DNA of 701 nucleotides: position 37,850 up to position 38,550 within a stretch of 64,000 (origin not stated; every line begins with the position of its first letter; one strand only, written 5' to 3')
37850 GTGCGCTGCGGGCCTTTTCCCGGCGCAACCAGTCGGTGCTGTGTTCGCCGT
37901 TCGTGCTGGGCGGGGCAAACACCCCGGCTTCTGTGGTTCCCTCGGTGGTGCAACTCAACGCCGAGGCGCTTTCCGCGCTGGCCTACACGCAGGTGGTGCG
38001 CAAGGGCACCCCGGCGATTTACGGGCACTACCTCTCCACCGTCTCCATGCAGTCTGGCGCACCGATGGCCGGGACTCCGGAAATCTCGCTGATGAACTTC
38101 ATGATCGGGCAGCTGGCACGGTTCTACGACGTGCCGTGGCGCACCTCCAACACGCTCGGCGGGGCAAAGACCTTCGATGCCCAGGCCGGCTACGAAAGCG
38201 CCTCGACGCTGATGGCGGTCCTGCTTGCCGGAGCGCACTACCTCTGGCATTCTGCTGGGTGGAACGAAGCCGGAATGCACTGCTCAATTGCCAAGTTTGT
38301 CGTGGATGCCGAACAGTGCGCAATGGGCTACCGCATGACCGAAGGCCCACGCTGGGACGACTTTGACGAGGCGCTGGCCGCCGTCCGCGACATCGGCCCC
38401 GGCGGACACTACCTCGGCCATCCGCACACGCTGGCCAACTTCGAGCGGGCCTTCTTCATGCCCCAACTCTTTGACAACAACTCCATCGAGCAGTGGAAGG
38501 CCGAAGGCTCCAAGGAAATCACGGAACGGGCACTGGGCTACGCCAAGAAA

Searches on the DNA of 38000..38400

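Call 71: search_rna_families(source=window, start=38000, end=38400, threshold=evalue, max_evalue=10, show_alignments=2)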
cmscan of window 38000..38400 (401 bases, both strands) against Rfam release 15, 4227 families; matches with E-value up to 10: 1.
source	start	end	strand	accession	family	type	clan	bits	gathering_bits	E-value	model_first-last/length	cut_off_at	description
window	38156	38254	+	RF02510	PYLIS_3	Cis-reg;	-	13.9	38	1.7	1-100/100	no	Pyrrolysine insertion sequence mttB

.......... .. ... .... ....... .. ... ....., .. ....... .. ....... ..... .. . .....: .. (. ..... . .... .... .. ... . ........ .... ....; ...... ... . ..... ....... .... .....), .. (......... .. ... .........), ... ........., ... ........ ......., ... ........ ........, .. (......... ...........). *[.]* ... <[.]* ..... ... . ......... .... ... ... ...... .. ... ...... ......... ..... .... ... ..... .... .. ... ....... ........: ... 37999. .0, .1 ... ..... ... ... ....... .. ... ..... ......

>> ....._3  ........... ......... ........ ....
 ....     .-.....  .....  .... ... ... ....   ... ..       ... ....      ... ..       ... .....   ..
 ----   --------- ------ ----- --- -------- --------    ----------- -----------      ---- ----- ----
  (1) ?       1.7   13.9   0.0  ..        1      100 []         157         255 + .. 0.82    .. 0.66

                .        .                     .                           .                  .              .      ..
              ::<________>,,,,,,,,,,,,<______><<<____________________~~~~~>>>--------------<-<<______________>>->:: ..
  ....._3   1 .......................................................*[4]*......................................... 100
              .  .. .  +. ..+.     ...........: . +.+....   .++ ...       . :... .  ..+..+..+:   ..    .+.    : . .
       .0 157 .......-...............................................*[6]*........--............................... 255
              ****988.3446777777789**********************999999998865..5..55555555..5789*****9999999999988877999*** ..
